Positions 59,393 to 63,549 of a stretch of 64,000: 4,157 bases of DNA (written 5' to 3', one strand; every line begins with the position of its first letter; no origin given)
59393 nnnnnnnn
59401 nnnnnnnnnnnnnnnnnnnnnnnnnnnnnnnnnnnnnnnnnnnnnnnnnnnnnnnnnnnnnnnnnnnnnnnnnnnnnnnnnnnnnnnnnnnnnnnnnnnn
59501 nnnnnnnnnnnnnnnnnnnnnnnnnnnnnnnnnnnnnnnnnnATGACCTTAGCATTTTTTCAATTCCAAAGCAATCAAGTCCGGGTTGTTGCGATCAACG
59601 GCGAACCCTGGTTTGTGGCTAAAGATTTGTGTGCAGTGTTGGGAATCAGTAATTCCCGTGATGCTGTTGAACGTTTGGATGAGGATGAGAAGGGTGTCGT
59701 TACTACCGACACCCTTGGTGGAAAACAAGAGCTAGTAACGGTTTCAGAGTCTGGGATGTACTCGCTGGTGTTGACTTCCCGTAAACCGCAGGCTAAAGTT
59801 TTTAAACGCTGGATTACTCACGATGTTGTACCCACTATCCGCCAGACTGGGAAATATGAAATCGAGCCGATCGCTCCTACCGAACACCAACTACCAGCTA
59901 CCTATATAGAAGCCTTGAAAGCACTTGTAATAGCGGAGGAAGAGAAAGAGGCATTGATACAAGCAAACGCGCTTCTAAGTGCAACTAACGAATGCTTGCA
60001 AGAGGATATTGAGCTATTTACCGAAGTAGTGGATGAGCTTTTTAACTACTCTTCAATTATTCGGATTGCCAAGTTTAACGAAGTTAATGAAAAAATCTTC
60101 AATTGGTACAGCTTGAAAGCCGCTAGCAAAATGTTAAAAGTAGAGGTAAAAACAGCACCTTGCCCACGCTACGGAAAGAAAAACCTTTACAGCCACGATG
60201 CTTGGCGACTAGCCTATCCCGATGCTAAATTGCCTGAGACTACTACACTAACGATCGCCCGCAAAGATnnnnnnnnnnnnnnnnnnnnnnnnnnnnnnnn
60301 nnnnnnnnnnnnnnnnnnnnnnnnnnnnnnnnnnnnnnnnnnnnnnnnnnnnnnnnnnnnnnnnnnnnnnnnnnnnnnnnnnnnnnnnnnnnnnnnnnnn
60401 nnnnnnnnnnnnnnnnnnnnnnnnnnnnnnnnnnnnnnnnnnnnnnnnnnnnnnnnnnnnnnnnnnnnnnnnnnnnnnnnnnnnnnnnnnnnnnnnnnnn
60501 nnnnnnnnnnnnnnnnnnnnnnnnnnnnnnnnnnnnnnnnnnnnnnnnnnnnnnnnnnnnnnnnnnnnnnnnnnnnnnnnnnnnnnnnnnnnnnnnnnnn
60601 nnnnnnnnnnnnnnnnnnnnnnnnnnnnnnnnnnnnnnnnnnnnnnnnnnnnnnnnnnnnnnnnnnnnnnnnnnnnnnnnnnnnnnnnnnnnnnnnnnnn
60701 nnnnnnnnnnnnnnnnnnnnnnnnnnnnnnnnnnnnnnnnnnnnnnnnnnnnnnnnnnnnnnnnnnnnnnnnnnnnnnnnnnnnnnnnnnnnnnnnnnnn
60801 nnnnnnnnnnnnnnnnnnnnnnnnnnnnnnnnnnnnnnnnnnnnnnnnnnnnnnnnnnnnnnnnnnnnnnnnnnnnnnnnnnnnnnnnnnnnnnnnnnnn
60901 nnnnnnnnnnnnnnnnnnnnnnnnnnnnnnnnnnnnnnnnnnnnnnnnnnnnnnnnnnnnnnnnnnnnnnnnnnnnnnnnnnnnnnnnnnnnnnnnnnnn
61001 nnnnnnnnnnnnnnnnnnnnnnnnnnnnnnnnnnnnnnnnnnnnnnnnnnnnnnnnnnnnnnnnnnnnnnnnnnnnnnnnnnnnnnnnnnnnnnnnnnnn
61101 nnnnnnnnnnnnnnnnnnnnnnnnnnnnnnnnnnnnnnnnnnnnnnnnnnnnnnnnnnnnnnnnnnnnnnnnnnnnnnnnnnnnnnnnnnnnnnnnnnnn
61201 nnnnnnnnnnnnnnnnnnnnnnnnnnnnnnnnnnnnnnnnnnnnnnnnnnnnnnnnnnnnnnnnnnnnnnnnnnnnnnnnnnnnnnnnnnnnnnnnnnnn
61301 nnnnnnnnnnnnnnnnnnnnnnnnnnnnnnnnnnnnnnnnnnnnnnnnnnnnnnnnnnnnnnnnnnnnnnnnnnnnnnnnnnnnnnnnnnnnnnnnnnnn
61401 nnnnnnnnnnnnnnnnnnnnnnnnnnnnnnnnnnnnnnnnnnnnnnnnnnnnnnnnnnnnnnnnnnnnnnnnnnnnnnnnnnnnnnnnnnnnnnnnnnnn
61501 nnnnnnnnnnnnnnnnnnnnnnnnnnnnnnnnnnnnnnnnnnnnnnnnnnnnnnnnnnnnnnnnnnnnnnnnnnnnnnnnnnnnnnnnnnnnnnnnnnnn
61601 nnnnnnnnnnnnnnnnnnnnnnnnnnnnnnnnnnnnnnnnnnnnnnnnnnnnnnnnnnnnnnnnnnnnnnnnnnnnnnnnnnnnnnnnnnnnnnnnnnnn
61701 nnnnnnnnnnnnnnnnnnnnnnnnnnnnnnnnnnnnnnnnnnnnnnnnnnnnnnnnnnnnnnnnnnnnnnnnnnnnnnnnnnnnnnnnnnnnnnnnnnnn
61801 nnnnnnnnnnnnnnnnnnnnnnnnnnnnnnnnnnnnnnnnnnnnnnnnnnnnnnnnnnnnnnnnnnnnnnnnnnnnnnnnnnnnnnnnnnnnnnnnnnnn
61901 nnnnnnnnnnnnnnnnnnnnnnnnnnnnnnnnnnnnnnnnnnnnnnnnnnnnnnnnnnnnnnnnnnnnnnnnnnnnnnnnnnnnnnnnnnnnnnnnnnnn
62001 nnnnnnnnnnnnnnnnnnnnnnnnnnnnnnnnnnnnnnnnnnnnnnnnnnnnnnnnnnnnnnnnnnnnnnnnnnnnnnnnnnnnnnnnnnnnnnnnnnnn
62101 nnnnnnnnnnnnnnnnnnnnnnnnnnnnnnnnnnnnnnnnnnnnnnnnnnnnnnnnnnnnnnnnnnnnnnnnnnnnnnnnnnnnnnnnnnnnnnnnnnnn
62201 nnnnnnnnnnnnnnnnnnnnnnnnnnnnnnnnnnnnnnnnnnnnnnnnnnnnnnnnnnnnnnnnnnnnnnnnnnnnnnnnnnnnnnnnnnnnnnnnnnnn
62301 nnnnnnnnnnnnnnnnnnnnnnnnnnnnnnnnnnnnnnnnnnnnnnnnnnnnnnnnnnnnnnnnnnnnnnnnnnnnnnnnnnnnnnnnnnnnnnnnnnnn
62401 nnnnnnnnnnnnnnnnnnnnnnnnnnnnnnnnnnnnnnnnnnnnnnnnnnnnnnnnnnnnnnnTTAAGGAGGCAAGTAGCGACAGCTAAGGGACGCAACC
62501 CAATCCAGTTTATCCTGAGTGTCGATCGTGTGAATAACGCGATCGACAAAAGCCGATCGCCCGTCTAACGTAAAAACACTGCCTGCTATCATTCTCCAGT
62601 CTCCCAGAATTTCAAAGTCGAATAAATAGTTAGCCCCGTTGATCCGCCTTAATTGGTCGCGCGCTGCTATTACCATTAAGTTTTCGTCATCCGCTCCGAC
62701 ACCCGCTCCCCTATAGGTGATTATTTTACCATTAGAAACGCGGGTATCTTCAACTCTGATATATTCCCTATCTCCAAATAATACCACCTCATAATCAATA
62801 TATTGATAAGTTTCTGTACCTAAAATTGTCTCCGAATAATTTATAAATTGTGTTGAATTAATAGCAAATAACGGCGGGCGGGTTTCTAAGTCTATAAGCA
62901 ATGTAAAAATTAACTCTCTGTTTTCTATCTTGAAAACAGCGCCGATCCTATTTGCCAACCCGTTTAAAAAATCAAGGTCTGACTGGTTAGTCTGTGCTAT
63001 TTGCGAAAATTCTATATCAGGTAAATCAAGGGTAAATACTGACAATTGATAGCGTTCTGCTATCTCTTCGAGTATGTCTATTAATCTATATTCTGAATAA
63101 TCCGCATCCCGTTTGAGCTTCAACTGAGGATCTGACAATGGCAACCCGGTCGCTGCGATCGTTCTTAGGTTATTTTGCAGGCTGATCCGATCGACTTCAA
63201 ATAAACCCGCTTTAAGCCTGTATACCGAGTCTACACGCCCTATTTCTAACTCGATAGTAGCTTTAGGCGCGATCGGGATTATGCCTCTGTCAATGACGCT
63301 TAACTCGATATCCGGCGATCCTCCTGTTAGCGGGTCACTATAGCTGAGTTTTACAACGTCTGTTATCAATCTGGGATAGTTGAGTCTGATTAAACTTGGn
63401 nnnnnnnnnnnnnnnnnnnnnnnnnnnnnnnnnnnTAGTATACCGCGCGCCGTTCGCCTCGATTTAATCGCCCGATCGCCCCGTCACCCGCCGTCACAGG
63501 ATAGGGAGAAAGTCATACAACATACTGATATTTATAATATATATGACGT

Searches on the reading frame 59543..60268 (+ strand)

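Call 90: search_protein_families(library=pfam, proteins=[window:59543-60268:+], max_evalue=0.001)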
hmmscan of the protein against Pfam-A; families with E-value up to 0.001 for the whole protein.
window:59543-60268:+ (242 aa): 1 family
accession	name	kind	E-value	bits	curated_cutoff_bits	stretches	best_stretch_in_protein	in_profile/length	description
PF02498.22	Bro-N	-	1.5e-25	90.1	25.6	1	12-97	1-96/96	BRO family, N-terminal domain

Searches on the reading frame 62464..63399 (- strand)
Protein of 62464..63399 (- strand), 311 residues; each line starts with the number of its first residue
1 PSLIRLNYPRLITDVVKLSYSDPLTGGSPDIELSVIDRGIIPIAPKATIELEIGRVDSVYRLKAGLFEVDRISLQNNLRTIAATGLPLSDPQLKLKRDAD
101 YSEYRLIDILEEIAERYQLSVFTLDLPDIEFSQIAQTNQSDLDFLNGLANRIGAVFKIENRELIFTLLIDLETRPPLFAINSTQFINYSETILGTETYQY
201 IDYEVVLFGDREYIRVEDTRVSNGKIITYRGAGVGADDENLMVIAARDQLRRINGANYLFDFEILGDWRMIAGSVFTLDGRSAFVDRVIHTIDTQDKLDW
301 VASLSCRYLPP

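Call 17: search_protein_families(library=pfam, proteins=[window:62464-63399:-], max_evalue=0.01)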
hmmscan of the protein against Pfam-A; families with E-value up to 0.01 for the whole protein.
window:62464-63399:- (311 aa): 1 family
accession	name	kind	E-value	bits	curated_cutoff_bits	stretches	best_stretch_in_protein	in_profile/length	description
PF05954.17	Phage_GPD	-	0.00074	19.2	30.1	1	103-160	86-146/305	Phage tail baseplate hub (GPD)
